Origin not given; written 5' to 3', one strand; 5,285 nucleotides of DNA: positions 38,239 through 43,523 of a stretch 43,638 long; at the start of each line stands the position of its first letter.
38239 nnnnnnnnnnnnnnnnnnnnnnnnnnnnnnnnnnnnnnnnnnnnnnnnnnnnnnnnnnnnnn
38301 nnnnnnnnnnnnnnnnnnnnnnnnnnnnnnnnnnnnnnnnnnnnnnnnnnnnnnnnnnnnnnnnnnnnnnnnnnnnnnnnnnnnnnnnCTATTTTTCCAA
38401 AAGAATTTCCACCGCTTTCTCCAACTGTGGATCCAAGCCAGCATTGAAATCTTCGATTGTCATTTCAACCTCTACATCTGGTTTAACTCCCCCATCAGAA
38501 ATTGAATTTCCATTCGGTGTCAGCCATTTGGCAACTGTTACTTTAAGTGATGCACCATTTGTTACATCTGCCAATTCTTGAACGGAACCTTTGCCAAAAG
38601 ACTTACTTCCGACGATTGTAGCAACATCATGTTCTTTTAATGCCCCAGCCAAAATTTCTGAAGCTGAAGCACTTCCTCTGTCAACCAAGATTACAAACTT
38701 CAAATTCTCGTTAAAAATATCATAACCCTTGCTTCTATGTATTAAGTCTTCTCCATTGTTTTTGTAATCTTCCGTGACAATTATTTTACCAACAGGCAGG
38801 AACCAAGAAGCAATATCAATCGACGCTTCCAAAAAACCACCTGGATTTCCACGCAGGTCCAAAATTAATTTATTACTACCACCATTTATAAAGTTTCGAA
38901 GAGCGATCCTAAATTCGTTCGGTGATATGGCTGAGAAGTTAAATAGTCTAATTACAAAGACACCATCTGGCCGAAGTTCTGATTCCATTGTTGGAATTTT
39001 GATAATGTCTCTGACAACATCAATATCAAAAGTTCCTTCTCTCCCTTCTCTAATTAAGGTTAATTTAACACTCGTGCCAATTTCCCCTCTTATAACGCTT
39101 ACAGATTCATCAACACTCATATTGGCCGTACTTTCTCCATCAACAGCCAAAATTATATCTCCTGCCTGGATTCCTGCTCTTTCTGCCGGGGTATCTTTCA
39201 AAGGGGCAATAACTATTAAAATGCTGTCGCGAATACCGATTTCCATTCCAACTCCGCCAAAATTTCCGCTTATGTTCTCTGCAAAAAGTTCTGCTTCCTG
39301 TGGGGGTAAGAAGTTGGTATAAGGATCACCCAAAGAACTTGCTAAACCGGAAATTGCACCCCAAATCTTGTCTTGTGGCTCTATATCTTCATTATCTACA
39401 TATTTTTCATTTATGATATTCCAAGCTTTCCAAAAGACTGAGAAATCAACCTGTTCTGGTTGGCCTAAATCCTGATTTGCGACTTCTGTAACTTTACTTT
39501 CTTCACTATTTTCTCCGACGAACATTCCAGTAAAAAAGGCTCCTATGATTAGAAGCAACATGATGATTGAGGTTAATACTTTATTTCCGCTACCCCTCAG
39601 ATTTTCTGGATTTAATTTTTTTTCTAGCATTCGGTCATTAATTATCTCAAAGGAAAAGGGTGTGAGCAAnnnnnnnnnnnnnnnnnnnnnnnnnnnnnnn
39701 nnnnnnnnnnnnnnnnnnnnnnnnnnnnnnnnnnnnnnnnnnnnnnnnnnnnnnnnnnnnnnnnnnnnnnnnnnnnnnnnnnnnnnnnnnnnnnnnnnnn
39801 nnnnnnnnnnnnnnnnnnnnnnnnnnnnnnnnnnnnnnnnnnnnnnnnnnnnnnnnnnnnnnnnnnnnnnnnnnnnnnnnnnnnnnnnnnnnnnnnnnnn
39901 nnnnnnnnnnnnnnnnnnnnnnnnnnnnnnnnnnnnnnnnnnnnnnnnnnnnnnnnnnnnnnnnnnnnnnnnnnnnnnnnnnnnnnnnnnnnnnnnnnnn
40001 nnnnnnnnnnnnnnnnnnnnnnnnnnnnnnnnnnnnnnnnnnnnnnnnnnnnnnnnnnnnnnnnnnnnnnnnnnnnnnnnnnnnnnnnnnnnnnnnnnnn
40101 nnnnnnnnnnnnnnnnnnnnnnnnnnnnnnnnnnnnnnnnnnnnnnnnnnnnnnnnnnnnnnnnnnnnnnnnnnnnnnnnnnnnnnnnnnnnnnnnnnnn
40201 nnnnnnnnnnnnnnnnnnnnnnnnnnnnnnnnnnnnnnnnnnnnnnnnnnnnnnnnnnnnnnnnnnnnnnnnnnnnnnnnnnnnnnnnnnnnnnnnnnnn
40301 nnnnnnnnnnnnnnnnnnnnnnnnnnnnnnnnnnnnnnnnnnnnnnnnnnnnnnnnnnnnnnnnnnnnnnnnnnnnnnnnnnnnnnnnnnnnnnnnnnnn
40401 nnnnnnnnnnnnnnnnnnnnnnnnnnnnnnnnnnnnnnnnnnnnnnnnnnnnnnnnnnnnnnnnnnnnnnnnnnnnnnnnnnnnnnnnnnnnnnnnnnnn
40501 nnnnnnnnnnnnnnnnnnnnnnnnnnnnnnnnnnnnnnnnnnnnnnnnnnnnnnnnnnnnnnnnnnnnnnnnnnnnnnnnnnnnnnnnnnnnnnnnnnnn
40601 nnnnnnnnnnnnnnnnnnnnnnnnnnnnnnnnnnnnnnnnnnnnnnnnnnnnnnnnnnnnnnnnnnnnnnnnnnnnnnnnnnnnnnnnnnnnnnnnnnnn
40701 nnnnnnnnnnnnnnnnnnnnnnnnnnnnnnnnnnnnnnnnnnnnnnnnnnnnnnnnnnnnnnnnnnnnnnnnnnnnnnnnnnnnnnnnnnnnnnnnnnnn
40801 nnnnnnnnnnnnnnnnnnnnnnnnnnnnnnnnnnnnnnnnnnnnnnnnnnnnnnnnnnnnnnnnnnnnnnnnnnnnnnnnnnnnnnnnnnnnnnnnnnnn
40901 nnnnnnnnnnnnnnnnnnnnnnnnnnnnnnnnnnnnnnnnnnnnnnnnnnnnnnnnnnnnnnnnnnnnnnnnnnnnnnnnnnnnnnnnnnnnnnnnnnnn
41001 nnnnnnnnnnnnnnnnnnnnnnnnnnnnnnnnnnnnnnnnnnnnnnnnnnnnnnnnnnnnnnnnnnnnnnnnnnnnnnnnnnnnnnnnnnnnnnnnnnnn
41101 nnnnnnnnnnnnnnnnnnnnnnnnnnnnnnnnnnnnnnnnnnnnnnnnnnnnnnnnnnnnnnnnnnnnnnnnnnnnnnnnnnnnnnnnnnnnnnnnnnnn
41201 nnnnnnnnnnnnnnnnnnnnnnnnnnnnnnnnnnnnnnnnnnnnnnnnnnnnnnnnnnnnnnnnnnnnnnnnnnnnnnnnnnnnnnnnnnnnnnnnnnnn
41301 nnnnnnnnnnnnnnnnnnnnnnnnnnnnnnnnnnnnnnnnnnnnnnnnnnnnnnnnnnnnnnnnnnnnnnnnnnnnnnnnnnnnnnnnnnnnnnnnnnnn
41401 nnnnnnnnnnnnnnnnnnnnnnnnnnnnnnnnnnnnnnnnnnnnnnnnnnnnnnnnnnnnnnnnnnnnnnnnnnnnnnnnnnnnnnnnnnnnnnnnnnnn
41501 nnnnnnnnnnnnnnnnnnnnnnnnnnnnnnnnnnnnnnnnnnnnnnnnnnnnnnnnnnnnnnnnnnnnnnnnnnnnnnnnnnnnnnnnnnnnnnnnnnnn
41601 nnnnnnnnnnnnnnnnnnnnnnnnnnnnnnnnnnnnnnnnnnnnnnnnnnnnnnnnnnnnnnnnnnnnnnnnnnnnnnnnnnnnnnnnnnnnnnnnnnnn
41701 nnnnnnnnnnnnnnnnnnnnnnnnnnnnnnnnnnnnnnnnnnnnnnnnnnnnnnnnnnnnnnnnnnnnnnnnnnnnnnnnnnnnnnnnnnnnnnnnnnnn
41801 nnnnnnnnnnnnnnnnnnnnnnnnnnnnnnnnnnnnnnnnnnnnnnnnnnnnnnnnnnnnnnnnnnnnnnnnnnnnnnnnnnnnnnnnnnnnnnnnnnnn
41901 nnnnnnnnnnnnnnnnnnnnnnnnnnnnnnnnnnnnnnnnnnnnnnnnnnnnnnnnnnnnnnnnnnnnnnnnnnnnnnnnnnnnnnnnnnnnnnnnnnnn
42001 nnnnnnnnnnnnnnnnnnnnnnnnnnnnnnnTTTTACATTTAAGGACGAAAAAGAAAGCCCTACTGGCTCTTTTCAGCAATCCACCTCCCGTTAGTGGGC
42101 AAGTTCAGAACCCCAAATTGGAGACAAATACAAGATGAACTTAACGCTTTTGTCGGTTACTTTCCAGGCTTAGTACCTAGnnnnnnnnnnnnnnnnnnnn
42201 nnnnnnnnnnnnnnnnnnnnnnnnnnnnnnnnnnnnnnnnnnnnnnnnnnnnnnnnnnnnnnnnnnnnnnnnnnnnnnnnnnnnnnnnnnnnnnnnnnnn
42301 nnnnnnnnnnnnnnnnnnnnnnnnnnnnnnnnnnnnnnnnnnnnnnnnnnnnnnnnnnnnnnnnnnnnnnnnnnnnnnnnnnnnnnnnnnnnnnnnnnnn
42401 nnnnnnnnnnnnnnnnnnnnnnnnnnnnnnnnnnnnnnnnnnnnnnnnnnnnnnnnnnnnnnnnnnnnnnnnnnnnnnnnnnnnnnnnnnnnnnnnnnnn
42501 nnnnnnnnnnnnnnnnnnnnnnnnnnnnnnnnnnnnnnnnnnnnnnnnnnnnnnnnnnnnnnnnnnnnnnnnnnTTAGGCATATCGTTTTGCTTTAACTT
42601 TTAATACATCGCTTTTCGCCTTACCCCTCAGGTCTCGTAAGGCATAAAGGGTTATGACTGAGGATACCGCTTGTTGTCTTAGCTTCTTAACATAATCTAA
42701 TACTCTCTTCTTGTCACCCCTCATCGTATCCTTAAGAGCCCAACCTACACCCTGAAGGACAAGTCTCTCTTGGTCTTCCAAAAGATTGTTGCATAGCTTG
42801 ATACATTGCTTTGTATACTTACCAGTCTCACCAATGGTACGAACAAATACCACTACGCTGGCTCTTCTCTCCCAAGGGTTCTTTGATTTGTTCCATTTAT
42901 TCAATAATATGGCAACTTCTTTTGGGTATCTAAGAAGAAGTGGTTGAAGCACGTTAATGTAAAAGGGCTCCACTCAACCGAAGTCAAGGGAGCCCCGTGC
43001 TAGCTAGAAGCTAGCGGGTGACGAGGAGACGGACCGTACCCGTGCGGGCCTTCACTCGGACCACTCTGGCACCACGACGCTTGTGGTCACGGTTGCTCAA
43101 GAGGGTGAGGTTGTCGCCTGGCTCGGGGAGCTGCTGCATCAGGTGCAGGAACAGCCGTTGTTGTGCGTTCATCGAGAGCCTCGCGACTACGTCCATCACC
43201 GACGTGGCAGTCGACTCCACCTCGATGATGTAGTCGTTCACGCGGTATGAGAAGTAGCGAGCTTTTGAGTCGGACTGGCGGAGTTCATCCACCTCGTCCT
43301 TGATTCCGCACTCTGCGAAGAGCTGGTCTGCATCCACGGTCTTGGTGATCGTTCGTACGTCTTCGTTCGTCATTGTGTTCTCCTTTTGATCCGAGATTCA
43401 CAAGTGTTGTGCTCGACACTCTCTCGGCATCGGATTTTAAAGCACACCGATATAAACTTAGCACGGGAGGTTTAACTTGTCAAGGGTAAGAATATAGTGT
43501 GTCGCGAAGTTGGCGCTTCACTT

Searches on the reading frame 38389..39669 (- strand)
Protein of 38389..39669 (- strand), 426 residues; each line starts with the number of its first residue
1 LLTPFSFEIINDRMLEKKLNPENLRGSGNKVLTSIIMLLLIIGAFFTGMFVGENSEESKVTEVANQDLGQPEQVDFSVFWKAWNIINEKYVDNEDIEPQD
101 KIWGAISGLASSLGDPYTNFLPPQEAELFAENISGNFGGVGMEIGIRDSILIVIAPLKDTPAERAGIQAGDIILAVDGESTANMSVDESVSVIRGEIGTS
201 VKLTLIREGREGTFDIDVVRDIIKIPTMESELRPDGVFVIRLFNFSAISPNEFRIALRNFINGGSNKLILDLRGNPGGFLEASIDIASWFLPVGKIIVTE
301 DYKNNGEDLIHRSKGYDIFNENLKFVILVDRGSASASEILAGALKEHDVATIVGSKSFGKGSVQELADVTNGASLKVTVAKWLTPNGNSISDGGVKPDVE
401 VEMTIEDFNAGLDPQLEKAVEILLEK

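Call 8: find_homologous_proteins(query=window:38389-39669:-)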
Query window:38389-39669:- (426 aa): 8000 proteins with E <= 0.001 among 8000 candidates; the best 120 are listed.
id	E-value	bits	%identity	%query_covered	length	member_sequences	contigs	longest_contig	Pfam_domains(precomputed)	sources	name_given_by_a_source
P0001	9.5e-265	896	100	97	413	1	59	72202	PF17820.8,PF03572.24,PF00595.30,PF13180.13,PF22694.2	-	-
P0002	2.6e-263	891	100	97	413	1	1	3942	PF17820.8,PF03572.24,PF00595.30,PF13180.13,PF22694.2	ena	-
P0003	4.5e-263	890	100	97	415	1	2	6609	PF17820.8,PF03572.24,PF00595.30,PF13180.13,PF22694.2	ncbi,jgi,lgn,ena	-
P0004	6.5e-244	827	100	89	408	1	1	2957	PF17820.8,PF03572.24,PF00595.30,PF13180.13,PF22694.2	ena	-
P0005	2.3e-197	674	74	96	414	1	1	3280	PF17820.8,PF03572.24,PF00595.30,PF13180.13,PF22694.2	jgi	-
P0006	1.4e-196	671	74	96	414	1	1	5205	PF17820.8,PF03572.24,PF00595.30,PF13180.13,PF22694.2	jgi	-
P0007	1.4e-188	645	70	97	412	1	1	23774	PF17820.8,PF03572.24,PF00595.30,PF13180.13,PF22694.2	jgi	jgi:carboxyl-terminal processing protease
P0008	1.6e-182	625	69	95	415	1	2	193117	PF17820.8,PF03572.24,PF00595.30,PF13180.13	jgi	jgi:carboxyl-terminal processing protease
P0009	1.6e-175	602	65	97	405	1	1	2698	PF17820.8,PF03572.24,PF00595.30,PF13180.13,PF22694.2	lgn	-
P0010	2.1e-174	598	65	96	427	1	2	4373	PF17820.8,PF03572.24,PF00595.30,PF13180.13,PF22694.2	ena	-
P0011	4.3e-171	587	66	93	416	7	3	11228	PF17820.8,PF03572.24,PF00595.30,PF13180.13,PF22694.2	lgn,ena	-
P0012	7.3e-166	570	66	91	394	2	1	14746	PF17820.8,PF03572.24,PF00595.30,PF13180.13,PF22694.2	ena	-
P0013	6.5e-165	567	64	93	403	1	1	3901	PF17820.8,PF03572.24,PF13180.13,PF22694.2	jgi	jgi:carboxyl-terminal processing protease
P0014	1.5e-156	540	61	93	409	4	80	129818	PF17820.8,PF03572.24,PF00595.30,PF13180.13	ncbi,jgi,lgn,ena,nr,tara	ncbi:MAG: S41 family peptidase [Candidatus Pacebacteria bacterium]|jgi:carboxyl-terminal processing 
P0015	2.9e-156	539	60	94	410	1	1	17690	PF17820.8,PF03572.24,PF00595.30,PF13180.13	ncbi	ncbi:MAG: S41 family peptidase [Candidatus Paceibacteria bacterium]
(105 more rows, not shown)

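Call 11: find_related_loci(query=A1, collection=genome_contigs, flank=6000)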
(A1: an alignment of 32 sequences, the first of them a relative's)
Query A1 (413 aa) in genome_contigs; peptide patterns used: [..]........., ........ (x = any residue, [..] = any of these).
600 stretches matched a pattern (row limit reached: there are more); 598 encode a relative of the query (tblastn E <= 1e-3); the best 80 are kept; 80 distinct loci.
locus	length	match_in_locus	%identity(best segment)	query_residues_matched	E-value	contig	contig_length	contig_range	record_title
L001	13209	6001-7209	56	9-413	3e-143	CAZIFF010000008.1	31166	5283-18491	MAG TPA_asm: uncultured Candidatus Saccharibacteria bacterium isolate SRP286056_co1_522 genome assembly, contig: NODE_16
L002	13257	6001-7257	52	6-413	2e-138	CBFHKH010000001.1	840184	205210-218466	MAG: Minisyncoccia bacterium isolate AGTU_16_bin_21_orig genome assembly, contig: AGTU_16_bin_21_orig_AGTU_16_c_00000000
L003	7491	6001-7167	53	25-411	3e-135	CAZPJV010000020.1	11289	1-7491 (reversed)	MAG TPA_asm: uncultured Candidatus Saccharibacteria bacterium isolate binchicken_co251_138 genome assembly, contig: NODE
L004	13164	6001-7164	53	22-411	5e-135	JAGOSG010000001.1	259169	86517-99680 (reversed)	MAG: Candidatus Paceibacterota bacterium isolate Gw_Eff_bin_311 Gw_Eff_28_length_259169_cov_23.372909, whole genome shot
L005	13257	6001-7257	50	14-410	2e-130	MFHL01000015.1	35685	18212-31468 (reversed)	MAG: Candidatus Giovannonibacteria bacterium RIFCSPHIGHO2_02_FULL_44_11 rifcsphigho2_02_scaffold_2183, whole genome shot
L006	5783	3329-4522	50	24-411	1e-129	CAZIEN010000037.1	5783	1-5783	MAG TPA_asm: uncultured Candidatus Saccharibacteria bacterium isolate SRP286056_co2_568 genome assembly, contig: NODE_24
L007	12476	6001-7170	52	23-410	8e-127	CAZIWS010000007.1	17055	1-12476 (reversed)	MAG TPA_asm: uncultured Candidatus Saccharibacteria bacterium isolate SRP192927_co2_50 genome assembly, contig: NODE_545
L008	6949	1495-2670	48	19-410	2e-123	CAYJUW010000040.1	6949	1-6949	MAG TPA_asm: uncultured Candidatus Saccharibacteria bacterium isolate ERP125453_co1_301 genome assembly, contig: NODE_13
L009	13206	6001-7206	49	23-413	9e-117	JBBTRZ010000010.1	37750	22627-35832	MAG: Patescibacteria group bacterium isolate H51-bin050_1 H51_bin050_1_000000000010, whole genome shotgun sequence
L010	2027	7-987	53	86-413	1e-122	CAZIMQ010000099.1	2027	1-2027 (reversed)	MAG TPA_asm: uncultured Candidatus Saccharibacteria bacterium isolate SRP292972_co3_8 genome assembly, contig: NODE_1890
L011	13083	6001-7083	51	61-410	1e-119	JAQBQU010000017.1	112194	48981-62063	MAG: Candidatus Kaiserbacteria bacterium isolate RYN_381 scaffold_2429035, whole genome shotgun sequence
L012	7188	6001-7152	46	16-410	4e-110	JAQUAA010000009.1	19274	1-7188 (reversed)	MAG: Candidatus Paceibacterota bacterium isolate STC_73 NODE_6006_length_19274_cov_2.810049_Sandtown_C, whole genome sho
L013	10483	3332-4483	45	16-410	4e-110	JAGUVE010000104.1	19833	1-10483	MAG: Parcubacteria group bacterium isolate DeMMO5_22 c_000000019504, whole genome shotgun sequence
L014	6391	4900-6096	45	16-410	3e-110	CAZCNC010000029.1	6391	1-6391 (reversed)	MAG TPA_asm: uncultured Candidatus Saccharibacteria bacterium isolate SRP193066_co2_422 genome assembly, contig: NODE_62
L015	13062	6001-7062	50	59-410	1e-109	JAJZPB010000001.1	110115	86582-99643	MAG: bacterium isolate SKS1.bin108 NODE_243_length_110115_cov_3.983171, whole genome shotgun sequence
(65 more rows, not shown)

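Call 13: find_encoding_contigs(protein=P0007, flank=4000, max_places=3)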
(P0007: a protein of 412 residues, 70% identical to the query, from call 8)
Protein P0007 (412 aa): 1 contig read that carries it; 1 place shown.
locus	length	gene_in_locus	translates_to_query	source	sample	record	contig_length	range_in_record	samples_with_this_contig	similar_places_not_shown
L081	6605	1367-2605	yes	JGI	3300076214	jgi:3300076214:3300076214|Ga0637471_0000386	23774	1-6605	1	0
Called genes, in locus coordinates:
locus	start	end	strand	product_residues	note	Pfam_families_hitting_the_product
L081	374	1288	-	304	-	PF01544:CorA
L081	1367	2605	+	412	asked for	PF22694:CtpB_N-like (weak), PF00595:PDZ (weak), PF13180:PDZ_2, PF17820:PDZ_6, PF03572:Peptidase_S41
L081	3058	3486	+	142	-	PF01281:Ribosomal_L9_N, PF03948:Ribosomal_L9_C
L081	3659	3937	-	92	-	PF01016:Ribosomal_L27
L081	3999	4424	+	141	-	-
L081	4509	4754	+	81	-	PF04024:PspC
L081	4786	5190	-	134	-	PF18905:DUF5661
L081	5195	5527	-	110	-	PF04266:ASCH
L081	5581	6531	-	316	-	PF13102:Phage_int_SAM_5, PF02899:Phage_int_SAM_1, PF00589:Phage_integrase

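Call 14: find_encoding_contigs(protein=P0008, flank=4000, max_places=3)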
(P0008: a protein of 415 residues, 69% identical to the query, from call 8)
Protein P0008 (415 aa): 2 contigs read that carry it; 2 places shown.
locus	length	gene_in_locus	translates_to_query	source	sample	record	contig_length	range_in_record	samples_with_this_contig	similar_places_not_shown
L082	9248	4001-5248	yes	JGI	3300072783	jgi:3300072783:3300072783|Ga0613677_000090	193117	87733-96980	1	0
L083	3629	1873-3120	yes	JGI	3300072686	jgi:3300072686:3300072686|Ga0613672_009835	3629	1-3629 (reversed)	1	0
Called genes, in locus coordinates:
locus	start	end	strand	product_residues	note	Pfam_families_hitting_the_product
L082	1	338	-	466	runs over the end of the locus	PF00772:DnaB, PF03796:DnaB_C, PF13481:AAA_25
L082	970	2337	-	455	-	PF01406:tRNA-synt_1e, PF09334:tRNA-synt_1g, PF23493:CysS_C (weak)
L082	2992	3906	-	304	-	PF01544:CorA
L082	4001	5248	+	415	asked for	PF00595:PDZ, PF13180:PDZ_2, PF17820:PDZ_6, PF03572:Peptidase_S41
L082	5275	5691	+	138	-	PF01281:Ribosomal_L9_N, PF03948:Ribosomal_L9_C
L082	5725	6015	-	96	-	PF01016:Ribosomal_L27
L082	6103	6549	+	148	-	-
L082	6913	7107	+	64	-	PF04024:PspC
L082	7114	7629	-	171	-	-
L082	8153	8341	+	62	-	-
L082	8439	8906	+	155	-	-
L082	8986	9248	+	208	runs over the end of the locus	PF01726:LexA_DNA_bind, PF13412:HTH_24 (weak), PF00717:Peptidase_S24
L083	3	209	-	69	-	?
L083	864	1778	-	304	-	PF01544:CorA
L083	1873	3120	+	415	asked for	PF00595:PDZ, PF13180:PDZ_2, PF17820:PDZ_6, PF03572:Peptidase_S41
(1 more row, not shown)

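Call 15: find_encoding_contigs(protein=P0006, flank=4000, max_places=3)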
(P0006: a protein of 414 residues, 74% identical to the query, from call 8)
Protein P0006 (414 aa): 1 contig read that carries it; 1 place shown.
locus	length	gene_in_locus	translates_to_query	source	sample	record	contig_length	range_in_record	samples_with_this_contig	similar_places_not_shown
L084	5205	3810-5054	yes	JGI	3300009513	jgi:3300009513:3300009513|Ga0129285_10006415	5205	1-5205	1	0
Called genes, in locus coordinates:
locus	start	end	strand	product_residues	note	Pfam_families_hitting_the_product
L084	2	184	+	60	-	?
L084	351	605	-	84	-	-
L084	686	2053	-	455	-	PF01406:tRNA-synt_1e, PF09334:tRNA-synt_1g (weak), PF23493:CysS_C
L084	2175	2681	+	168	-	PF03473:MOSC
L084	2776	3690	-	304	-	PF01544:CorA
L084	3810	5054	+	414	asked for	PF22694:CtpB_N-like (weak), PF00595:PDZ, PF13180:PDZ_2, PF17820:PDZ_6, PF03572:Peptidase_S41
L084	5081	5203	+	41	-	?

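Call 20: find_encoding_contigs(protein=P0011, flank=3000, max_places=3)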
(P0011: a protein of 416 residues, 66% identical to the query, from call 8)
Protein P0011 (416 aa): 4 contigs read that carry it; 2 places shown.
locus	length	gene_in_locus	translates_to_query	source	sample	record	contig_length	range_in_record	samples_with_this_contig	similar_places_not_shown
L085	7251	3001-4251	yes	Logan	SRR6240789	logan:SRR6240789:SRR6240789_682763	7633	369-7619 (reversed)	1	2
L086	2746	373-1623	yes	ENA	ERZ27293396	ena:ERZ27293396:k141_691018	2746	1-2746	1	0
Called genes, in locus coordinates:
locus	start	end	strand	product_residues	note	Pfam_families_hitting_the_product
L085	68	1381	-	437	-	PF00133:tRNA-synt_1 (faint), PF01406:tRNA-synt_1e, PF09334:tRNA-synt_1g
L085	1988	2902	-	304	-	PF01544:CorA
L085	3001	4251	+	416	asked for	PF22694:CtpB_N-like (weak), PF00595:PDZ, PF13180:PDZ_2, PF17820:PDZ_6, PF03572:Peptidase_S41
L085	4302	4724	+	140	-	PF01281:Ribosomal_L9_N, PF03948:Ribosomal_L9_C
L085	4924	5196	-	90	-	PF01016:Ribosomal_L27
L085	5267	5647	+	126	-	-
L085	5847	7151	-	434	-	PF00326:Peptidase_S9, PF20434:BD-FAE (faint)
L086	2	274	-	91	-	?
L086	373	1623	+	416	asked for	PF22694:CtpB_N-like (weak), PF00595:PDZ, PF13180:PDZ_2, PF17820:PDZ_6, PF03572:Peptidase_S41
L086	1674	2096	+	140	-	PF01281:Ribosomal_L9_N, PF03948:Ribosomal_L9_C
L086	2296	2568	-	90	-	PF01016:Ribosomal_L27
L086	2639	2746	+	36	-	?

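Call 21: find_encoding_contigs(protein=P0012, flank=3000, max_places=3)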
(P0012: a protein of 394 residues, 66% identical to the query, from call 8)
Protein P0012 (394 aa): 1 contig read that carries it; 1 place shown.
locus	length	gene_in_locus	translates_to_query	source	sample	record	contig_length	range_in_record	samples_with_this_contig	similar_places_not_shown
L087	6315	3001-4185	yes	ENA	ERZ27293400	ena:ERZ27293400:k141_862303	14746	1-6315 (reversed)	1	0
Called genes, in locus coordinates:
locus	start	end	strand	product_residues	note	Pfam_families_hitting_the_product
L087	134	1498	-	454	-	PF01406:tRNA-synt_1e, PF09334:tRNA-synt_1g, PF23493:CysS_C (weak)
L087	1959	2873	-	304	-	PF01544:CorA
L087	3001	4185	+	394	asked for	PF22694:CtpB_N-like (weak), PF00595:PDZ, PF13180:PDZ_2, PF17820:PDZ_6, PF03572:Peptidase_S41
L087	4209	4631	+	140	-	PF01281:Ribosomal_L9_N, PF03948:Ribosomal_L9_C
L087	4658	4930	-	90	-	PF01016:Ribosomal_L27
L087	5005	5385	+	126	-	-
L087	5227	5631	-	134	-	-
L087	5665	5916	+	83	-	PF04024:PspC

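Call 22: find_encoding_contigs(protein=P0001, flank=3000, max_places=10)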
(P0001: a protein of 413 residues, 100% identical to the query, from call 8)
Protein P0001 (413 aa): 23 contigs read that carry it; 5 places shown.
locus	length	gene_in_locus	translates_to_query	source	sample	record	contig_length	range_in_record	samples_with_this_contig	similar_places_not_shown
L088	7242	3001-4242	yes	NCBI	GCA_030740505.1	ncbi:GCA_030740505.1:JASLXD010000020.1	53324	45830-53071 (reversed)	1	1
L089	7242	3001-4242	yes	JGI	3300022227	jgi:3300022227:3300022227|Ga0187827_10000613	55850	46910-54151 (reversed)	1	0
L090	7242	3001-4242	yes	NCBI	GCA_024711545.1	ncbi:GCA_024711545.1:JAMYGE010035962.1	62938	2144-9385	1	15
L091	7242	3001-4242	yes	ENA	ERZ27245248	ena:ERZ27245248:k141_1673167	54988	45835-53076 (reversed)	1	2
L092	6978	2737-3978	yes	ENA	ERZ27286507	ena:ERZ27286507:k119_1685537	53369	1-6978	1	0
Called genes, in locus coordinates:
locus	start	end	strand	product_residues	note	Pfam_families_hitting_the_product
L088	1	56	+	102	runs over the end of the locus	PF08713:DNA_alkylation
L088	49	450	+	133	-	PF00903:Glyoxalase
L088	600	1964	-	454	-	PF01406:tRNA-synt_1e, PF09334:tRNA-synt_1g, PF23493:CysS_C (weak)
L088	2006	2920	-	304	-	PF01544:CorA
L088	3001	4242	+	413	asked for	PF22694:CtpB_N-like, PF00595:PDZ, PF13180:PDZ_2, PF17820:PDZ_6, PF03572:Peptidase_S41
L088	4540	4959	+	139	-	PF01281:Ribosomal_L9_N, PF03948:Ribosomal_L9_C (weak)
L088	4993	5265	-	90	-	PF01016:Ribosomal_L27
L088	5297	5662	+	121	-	-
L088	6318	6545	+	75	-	-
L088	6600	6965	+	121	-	-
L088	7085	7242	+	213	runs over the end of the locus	PF01726:LexA_DNA_bind, PF13412:HTH_24 (faint), PF00717:Peptidase_S24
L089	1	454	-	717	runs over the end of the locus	?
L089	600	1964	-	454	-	PF01406:tRNA-synt_1e, PF09334:tRNA-synt_1g, PF23493:CysS_C (weak)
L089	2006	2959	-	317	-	PF01544:CorA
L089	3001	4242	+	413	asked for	PF22694:CtpB_N-like, PF00595:PDZ, PF13180:PDZ_2, PF17820:PDZ_6, PF03572:Peptidase_S41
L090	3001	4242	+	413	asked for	PF22694:CtpB_N-like, PF00595:PDZ, PF13180:PDZ_2, PF17820:PDZ_6, PF03572:Peptidase_S41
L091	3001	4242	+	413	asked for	PF22694:CtpB_N-like, PF00595:PDZ, PF13180:PDZ_2, PF17820:PDZ_6, PF03572:Peptidase_S41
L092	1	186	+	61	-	?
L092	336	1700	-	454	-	PF01406:tRNA-synt_1e, PF09334:tRNA-synt_1g, PF23493:CysS_C (weak)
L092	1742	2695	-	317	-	PF01544:CorA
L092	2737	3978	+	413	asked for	PF22694:CtpB_N-like, PF00595:PDZ, PF13180:PDZ_2, PF17820:PDZ_6, PF03572:Peptidase_S41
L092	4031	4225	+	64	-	-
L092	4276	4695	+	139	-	PF01281:Ribosomal_L9_N, PF03948:Ribosomal_L9_C (weak)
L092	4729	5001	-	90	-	PF01016:Ribosomal_L27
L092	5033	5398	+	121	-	-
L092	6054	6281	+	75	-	-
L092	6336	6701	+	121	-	-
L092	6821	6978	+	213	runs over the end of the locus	PF01726:LexA_DNA_bind, PF13412:HTH_24 (faint), PF00717:Peptidase_S24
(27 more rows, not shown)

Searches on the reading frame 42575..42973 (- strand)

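Call 68: search_protein_families(library=pfam, proteins=[window:42575-42973:-], max_evalue=0.1)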
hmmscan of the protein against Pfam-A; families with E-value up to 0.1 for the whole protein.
window:42575-42973:- (132 aa): 2 families
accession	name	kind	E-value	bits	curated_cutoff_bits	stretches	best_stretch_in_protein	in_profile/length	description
PF08713.17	DNA_alkylation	-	5.7e-18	65.8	21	1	7-114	109-212/213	DNA alkylation repair enzyme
PF13646.12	HEAT_2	-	0.028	15.1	27.7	1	44-107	21-79/88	HEAT repeats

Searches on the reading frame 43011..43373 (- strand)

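Call 67: search_protein_families(library=ncbifam, proteins=[window:43011-43373:-], max_evalue=1)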
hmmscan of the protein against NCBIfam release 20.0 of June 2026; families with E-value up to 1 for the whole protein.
window:43011-43373:- (120 aa): 1 family
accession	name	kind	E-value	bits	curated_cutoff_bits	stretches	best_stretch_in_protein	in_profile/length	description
NF041274.1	isoleu_diox_hilA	equivalog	0.13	11.5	500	1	38-78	83-123/285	L-isoleucine 3(1)-dioxygenase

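Call 68: search_protein_families(library=pfam, proteins=[window:43011-43373:-], max_evalue=0.1)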
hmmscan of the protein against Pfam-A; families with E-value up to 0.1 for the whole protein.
window:43011-43373:- (120 aa): 0 families

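Call 101: search_protein_families(library=padloc, proteins=[window:43011-43373:-], max_evalue=1)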
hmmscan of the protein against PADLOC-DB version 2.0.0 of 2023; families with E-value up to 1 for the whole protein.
window:43011-43373:- (120 aa): 1 family
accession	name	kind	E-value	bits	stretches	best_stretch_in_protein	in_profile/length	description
PDLC01548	Cas8b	-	0.021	12.2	1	6-99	118-208/300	CAS-I-B; effector_LS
